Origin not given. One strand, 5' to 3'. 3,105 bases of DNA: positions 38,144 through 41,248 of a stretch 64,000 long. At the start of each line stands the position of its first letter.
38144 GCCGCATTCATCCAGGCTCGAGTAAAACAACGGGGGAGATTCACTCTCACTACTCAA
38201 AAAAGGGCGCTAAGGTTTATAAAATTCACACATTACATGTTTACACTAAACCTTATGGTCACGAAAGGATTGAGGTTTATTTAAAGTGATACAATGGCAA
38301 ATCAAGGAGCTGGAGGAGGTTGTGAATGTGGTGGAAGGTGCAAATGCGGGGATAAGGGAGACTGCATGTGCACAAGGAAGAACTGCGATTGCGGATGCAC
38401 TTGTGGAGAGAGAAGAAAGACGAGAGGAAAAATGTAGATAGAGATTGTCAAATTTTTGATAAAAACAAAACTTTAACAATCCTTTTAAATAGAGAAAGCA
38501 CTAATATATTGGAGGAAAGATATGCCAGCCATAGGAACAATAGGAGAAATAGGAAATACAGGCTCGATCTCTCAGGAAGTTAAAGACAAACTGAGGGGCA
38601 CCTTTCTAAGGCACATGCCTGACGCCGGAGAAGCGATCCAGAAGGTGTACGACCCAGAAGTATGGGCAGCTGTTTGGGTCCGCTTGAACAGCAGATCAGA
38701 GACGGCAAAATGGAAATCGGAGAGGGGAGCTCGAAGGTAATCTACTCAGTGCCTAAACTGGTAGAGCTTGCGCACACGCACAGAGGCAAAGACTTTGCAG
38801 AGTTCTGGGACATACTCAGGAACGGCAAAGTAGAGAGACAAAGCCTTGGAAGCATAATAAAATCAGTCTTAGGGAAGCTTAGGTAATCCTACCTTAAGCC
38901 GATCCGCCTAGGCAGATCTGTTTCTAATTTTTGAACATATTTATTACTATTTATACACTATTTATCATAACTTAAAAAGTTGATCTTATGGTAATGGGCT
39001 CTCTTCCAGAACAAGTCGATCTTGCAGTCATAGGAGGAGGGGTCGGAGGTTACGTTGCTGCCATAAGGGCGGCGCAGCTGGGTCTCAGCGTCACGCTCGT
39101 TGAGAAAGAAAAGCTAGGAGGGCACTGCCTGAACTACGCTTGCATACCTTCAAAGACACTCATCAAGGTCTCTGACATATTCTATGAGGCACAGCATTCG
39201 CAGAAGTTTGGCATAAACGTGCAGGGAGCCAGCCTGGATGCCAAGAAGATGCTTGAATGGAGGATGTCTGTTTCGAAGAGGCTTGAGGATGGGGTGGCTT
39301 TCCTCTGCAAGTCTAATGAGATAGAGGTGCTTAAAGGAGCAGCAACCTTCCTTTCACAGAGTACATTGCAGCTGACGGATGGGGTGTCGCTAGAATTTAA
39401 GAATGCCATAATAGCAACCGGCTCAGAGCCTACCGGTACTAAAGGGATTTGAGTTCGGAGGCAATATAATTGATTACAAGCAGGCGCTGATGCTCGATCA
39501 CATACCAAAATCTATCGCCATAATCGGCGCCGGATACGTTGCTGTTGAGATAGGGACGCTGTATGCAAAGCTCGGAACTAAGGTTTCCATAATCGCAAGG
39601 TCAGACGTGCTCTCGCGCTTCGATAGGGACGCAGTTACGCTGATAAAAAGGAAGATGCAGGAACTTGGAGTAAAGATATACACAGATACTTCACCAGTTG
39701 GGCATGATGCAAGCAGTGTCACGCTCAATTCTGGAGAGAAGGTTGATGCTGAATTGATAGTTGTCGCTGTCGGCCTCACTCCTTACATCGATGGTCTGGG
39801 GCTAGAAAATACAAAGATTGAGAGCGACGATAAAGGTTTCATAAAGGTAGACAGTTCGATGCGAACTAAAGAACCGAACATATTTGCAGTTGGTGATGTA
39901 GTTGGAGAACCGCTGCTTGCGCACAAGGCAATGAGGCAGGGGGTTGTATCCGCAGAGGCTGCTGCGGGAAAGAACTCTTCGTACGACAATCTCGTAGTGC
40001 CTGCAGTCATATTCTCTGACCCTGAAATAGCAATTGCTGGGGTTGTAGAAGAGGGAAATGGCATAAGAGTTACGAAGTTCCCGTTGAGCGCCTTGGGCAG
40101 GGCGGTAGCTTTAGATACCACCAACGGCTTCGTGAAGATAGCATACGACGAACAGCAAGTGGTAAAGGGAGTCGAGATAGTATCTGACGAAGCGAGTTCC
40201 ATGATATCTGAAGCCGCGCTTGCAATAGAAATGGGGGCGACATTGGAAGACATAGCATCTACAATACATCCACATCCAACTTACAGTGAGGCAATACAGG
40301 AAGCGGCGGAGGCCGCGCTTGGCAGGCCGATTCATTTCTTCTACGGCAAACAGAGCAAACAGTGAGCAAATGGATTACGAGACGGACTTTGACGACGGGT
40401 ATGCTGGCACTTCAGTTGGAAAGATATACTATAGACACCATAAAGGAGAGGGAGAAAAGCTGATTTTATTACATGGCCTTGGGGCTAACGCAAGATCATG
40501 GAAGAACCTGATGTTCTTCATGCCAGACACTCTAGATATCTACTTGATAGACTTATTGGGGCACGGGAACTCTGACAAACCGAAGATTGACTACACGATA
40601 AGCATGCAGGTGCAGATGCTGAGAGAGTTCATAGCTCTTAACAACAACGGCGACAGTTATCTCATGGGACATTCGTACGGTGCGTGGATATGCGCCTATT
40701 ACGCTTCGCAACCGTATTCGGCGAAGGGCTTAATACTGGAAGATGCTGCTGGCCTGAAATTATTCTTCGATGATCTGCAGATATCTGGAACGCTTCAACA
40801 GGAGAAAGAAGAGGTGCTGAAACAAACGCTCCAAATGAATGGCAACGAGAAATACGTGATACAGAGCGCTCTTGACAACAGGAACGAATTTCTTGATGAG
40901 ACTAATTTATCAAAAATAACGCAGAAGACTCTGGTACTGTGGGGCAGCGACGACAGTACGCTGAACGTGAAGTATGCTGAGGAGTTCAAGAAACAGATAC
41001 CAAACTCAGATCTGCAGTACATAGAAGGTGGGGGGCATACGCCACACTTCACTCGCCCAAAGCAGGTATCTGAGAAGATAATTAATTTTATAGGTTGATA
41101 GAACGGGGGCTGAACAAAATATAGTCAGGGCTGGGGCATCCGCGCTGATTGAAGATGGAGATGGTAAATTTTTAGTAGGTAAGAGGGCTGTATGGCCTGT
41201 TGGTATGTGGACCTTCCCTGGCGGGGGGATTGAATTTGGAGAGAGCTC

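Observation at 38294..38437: Unannotated 47-aa CxC-rich metallothionein-like ORF inside the 2-oxoacid dehydrogenase operon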

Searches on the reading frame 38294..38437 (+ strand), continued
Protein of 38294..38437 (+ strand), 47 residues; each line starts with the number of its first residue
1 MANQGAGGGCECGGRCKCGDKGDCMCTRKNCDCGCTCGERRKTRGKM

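Call 60: search_protein_families(library=pfam, proteins=[L009:4971-5996:+, L009:6145-6870:+, L011:5482-5967:+, L011:6213-6614:+, L021:4259-4990:+, L024:229-1176:+, L024:1177-2211:+, L025:2968-3690:-, L026:2412-4355:-, L028:325-1851:-], max_evalue=0.001)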
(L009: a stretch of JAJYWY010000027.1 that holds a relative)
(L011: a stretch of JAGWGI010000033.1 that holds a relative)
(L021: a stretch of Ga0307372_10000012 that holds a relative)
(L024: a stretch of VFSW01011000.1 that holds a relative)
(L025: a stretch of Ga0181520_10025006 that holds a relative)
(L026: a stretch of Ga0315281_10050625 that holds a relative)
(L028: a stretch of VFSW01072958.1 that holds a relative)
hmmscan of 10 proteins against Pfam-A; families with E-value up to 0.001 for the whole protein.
L009:4971-5996:+ (341 aa): 1 family
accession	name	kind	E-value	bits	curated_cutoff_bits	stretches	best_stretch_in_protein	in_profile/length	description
PF00180.25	Iso_dh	-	7e-101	338.4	27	1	8-331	2-345/348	Isocitrate/isopropylmalate dehydrogenase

L009:6145-6870:+ (241 aa): 1 family
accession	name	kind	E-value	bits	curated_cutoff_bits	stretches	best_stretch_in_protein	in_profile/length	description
PF12705.13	PDDEXK_1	-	9e-08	32.8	22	1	61-228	86-241/247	PD-(D/E)XK nuclease superfamily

L011:5482-5967:+ (161 aa): 0 families

L011:6213-6614:+ (133 aa): 0 families

L021:4259-4990:+ (243 aa): 1 family
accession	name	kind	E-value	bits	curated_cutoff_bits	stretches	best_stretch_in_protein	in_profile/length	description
PF21310.3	OCRL-like_ASH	-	0.00015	22.4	27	1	50-109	18-74/109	Inositol polyphosphate 5-phosphatase OCRL-like, ASH domain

L024:229-1176:+ (315 aa): 1 family
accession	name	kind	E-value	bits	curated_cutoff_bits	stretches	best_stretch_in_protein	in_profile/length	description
PF01916.23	DS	-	1.6e-94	316.8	27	1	19-300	3-286/288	Deoxyhypusine synthase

L024:1177-2211:+ (344 aa): 2 families
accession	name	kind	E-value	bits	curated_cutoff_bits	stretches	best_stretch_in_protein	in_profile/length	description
PF02784.22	Orn_Arg_deC_N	-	5.3e-14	52.6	23.4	1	64-241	60-247/247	Pyridoxal-dependent decarboxylase, pyridoxal binding domain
PF00278.28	Orn_DAP_Arg_deC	-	0.00063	20.4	23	1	257-324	25-95/95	Pyridoxal-dependent decarboxylase, C-terminal sheet domain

L025:2968-3690:- (240 aa): 1 family
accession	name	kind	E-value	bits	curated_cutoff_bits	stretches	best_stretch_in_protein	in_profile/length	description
PF04402.19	SIMPL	-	9e-16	59.2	25.2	1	43-237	1-205/205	Protein of unknown function (DUF541)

L026:2412-4355:- (647 aa): 21 families
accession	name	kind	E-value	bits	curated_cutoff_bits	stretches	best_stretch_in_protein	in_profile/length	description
PF05362.19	Lon_C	-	2.1e-23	83.4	21.1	1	448-628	26-203/205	Lon protease (S16) C-terminal proteolytic domain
PF00158.32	Sigma54_activat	-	1.6e-15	57.7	20.2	2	239-284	86-130/168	Sigma-54 interaction domain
PF01078.27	Mg_chelatase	-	2e-15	57.2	20.3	1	20-73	3-56/207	Magnesium chelatase, subunit ChlI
PF07728.20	AAA_5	-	7.7e-14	52.3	22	2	247-320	66-138/139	AAA domain (dynein-related subfamily)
PF00004.35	AAA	-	2.6e-09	38.1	21.2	0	42-63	1-22/131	ATPase family associated with various cellular activities (AAA)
PF00493.29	MCM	-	4.1e-08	33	23.3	0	205-275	86-149/224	MCM P-loop domain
PF13541.12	ChlI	-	5.8e-08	33.1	27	1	496-598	19-121/121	Subunit ChlI of Mg-chelatase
PF14532.12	Sigma54_activ_2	-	6e-08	33.5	25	0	32-61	14-43/138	Sigma-54 interaction domain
PF13191.12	AAA_16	-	6.9e-07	30.3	32.6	1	31-266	15-151/167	AAA ATPase domain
PF13401.12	AAA_22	-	1.1e-06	29.4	27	1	38-78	4-33/130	AAA domain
PF20436.4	LonB_AAA-LID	-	2e-06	28.2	22.4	1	361-417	2-58/65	Archaeal LonB, AAA+ ATPase LID domain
PF13245.12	AAA_19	-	3.2e-06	27.8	25.1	0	34-66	6-38/134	AAA domain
PF05496.18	RuvB_N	-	5.3e-06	26.7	27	0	19-62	6-56/159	Holliday junction DNA helicase RuvB P-loop domain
PF13654.12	AAA_32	-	9.1e-06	26.1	21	1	203-305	3-107/133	LonB-like, AAA domain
PF20030.5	bpMoxR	-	2e-05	24.2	27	1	16-73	8-65/205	MoxR domain in the MoxR-vWA-beta-propeller ternary systems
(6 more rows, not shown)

L028:325-1851:- (508 aa): 2 families
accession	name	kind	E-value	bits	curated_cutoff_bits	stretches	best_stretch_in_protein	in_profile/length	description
PF00202.27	Aminotran_3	-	2.6e-65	221.1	30.5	1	93-470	5-375/403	Aminotransferase class-III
PF00155.27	Aminotran_1_2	-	1.7e-05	24.6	19.7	1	256-492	130-361/361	Aminotransferase class I and II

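Call 64: find_homologous_proteins(query=A6, max_evalue=1)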
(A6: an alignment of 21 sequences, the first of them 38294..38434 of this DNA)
Query A6 (21 sequences) (47 aa, profile of the alignment): 8 proteins with E <= 1 among 600 candidates.
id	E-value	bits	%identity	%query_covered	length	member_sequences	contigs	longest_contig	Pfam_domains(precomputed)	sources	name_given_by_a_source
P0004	6.7e-15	72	67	89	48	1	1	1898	-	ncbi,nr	ncbi:MAG: hypothetical protein KGH58_04660 [Candidatus Micrarchaeota archaeon]|nr:hypothetical prote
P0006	6.7e-15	72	63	98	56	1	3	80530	-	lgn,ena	-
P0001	7.0e-15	72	70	94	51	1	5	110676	-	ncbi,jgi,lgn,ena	jgi:hypothetical protein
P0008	8.1e-14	69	68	87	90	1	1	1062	-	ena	-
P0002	1.7e-13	68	61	98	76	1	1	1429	-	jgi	jgi:hypothetical protein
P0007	2.0e-13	68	43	98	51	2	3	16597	-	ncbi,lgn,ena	-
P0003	3.1e-13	67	68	87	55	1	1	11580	-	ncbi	-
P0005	2.0e-10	58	53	96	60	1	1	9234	-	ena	-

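Call 78: search_protein_families(library=pfam, proteins=[L009:2186-4981:+, L007:5541-6770:+, L011:4942-5445:+, L011:2900-4456:+, L022:4262-4990:+, L019:4372-4752:+, L023:221-1219:+, L026:4657-5061:-, L025:1834-2475:-], max_evalue=0.001)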
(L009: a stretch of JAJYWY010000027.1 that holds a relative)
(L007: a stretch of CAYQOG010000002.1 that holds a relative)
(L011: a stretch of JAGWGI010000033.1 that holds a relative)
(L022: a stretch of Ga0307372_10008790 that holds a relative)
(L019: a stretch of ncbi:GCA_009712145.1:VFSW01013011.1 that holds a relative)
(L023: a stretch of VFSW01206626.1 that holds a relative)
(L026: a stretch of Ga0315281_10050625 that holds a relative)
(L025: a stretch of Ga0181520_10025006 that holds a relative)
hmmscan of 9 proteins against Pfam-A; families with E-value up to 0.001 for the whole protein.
L009:2186-4981:+ (931 aa): 2 families
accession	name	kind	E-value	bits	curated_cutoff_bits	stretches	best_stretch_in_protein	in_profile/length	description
PF00330.25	Aconitase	-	6.5e-151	503.9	28.7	1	75-599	4-463/463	Aconitase family (aconitate hydratase)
PF00694.25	Aconitase_C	-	7.8e-45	152.9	22.8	1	729-854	3-129/131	Aconitase C-terminal domain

L007:5541-6770:+ (409 aa): 2 families
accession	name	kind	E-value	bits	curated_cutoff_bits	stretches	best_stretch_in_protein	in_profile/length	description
PF05193.26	Peptidase_M16_C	-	1.5e-30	106.8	23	1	168-341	3-180/181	Peptidase M16 inactive domain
PF00675.25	Peptidase_M16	-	1.1e-26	93.9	22.3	1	21-128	9-116/149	Insulinase (Peptidase family M16)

L011:4942-5445:+ (167 aa): 0 families

L011:2900-4456:+ (518 aa): 5 families
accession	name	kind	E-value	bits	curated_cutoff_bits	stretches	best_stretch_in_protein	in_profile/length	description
PF00271.37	Helicase_C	-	9.6e-27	93.9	23.5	1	355-465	2-109/110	Helicase conserved C-terminal domain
PF00270.35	DEAD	-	1e-26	94.1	26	1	28-185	2-165/167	DEAD/DEAH box helicase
PF04851.21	ResIII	-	6.7e-22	78.6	22.5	1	26-180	4-162/164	Type III restriction enzyme, res subunit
PF21210.2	RNA_helicase_helical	-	1.8e-07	31.6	27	1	239-326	3-91/108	Putative ATP-dependent RNA helicase, helical bundle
PF12340.13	DUF3638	-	0.00038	20.3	31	1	24-93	21-93/225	Protein of unknown function (DUF3638)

L022:4262-4990:+ (242 aa): 1 family
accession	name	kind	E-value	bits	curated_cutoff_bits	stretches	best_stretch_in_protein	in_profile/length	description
PF21310.3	OCRL-like_ASH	-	6.5e-06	26.7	27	1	46-107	16-74/109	Inositol polyphosphate 5-phosphatase OCRL-like, ASH domain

L019:4372-4752:+ (126 aa): 0 families

L023:221-1219:+ (332 aa): 1 family
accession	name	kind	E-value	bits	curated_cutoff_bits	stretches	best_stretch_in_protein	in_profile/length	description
PF01916.23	DS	-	3.3e-99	332.3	27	1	36-318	2-287/288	Deoxyhypusine synthase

L026:4657-5061:- (134 aa): 3 families
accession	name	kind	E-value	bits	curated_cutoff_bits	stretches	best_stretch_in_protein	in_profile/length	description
PF00561.26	Abhydrolase_1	-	2.6e-06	27.7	25.8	0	9-63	48-102/245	alpha/beta hydrolase fold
PF12697.13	Abhydrolase_6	-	4e-05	24.8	26.3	0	80-125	172-215/217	Alpha/beta hydrolase family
PF12146.15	Hydrolase_4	-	0.00025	20.9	27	0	72-120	188-238/239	Serine aminopeptidase, S33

L025:1834-2475:- (213 aa): 0 families

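Call 85: search_protein_families(library=pfam, alignment_id=A6, max_evalue=10)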
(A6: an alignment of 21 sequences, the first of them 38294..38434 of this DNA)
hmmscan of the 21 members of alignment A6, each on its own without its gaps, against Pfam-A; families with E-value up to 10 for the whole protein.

A. member 1, window:38294-38434:+ (47 aa): 1 family
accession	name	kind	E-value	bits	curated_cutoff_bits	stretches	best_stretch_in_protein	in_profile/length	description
PF02067.21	Metallothio_5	-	0.76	10.4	25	1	2-21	13-32/41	Metallothionein family 5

B. families by the number of members that match (of 21 scanned): 1 family
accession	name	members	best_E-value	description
PF02067.21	Metallothio_5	4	0.76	Metallothionein family 5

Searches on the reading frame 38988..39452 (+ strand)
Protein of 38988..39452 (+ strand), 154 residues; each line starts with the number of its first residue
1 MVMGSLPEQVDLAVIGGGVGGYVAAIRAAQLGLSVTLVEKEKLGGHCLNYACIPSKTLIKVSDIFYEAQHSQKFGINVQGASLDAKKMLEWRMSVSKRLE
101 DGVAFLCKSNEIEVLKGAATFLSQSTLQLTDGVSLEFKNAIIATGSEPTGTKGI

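Call 4: search_protein_families(library=pfam, proteins=[window:38988-39452:+], max_evalue=0.01)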
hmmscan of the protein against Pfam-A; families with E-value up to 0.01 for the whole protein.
window:38988-39452:+ (154 aa): 12 families
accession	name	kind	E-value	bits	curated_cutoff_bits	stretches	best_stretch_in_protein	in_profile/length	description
PF07992.20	Pyr_redox_2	-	6.6e-23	82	26.1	1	11-149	2-112/291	Pyridine nucleotide-disulphide oxidoreductase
PF01134.28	GIDA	-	7.4e-10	38.9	22.1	1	11-146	1-150/391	Glucose inhibited division protein A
PF12831.13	FAD_oxidored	-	1.1e-07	32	27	1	11-45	1-36/416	FAD dependent oxidoreductase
PF00890.30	FAD_binding_2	-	1.7e-07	31.3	20.4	1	11-46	1-37/414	FAD binding domain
PF13450.12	NAD_binding_8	-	4.6e-07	30.5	21.9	1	14-50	1-38/68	NAD(P)-binding Rossmann-like domain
PF01266.30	DAO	-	1.1e-05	25.6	27.9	1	11-45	1-36/353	FAD dependent oxidoreductase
PF03486.20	HI0933_like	-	4.1e-05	23.6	50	1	11-45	2-36/244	HI0933-like protein Rossmann domain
PF13454.12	NAD_binding_9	-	0.00014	22.3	21.8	0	13-65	1-57/155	FAD-NAD(P)-binding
PF01262.27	AlaDh_PNT_C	-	0.00035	20.5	23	1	3-41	20-60/214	Alanine dehydrogenase/PNT, C-terminal domain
PF04820.20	Trp_halogenase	-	0.0006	19.2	21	1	12-56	2-50/458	Tryptophan halogenase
PF13738.12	Pyr_redox_3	-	0.0067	16.1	30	1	14-51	2-40/305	Pyridine nucleotide-disulphide oxidoreductase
PF00070.33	Pyr_redox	-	0.0074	17.2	22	0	12-41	2-31/82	Pyridine nucleotide-disulphide oxidoreductase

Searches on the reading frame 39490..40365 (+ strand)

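Call 4: search_protein_families(library=pfam, proteins=[window:39490-40365:+], max_evalue=0.01)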
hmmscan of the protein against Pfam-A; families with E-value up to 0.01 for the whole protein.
window:39490-40365:+ (291 aa): 5 families
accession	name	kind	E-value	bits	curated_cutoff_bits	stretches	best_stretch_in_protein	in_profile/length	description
PF07992.20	Pyr_redox_2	-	2.2e-36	126.2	26.1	1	4-151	140-291/291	Pyridine nucleotide-disulphide oxidoreductase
PF02852.28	Pyr_redox_dim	-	1.4e-28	99.7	25.3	1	170-273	1-110/110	Pyridine nucleotide-disulphide oxidoreductase, dimerisation domain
PF00070.33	Pyr_redox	-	2.7e-15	57.1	22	1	9-74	2-68/82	Pyridine nucleotide-disulphide oxidoreductase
PF13738.12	Pyr_redox_3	-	0.00014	21.7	30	1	8-135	166-305/305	Pyridine nucleotide-disulphide oxidoreductase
PF03721.20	UDPG_MGDP_dh_N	-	0.008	16.2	27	0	8-64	2-59/187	UDP-glucose/GDP-mannose dehydrogenase family, NAD binding domain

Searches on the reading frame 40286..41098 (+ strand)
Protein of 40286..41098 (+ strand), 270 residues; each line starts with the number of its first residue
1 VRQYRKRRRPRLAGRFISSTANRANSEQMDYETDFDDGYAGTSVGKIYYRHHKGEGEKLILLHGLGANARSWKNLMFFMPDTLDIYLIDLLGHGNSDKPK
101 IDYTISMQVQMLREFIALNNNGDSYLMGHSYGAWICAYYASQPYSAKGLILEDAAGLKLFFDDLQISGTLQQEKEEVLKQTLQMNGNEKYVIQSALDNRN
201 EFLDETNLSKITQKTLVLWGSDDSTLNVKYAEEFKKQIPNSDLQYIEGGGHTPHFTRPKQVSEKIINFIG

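Call 66: search_protein_families(library=pfam, proteins=[window:40286-41098:+], max_evalue=0.001)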
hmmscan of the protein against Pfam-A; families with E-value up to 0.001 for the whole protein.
window:40286-41098:+ (270 aa): 5 families
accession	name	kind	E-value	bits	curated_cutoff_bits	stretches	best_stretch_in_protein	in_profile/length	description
PF00561.26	Abhydrolase_1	-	2.3e-24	86.9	25.8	2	59-154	3-102/245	alpha/beta hydrolase fold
PF12697.13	Abhydrolase_6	-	2.4e-18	68.1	26.3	1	59-262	1-215/217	Alpha/beta hydrolase family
PF12146.15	Hydrolase_4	-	1e-09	38.5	27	1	59-151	7-106/239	Serine aminopeptidase, S33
PF10230.15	LIDHydrolase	-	9.2e-07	29.3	27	0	81-137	31-99/262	Lipid-droplet associated hydrolase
PF12695.13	Abhydrolase_5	-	3.2e-05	24.2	27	0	205-252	93-141/164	Alpha/beta hydrolase family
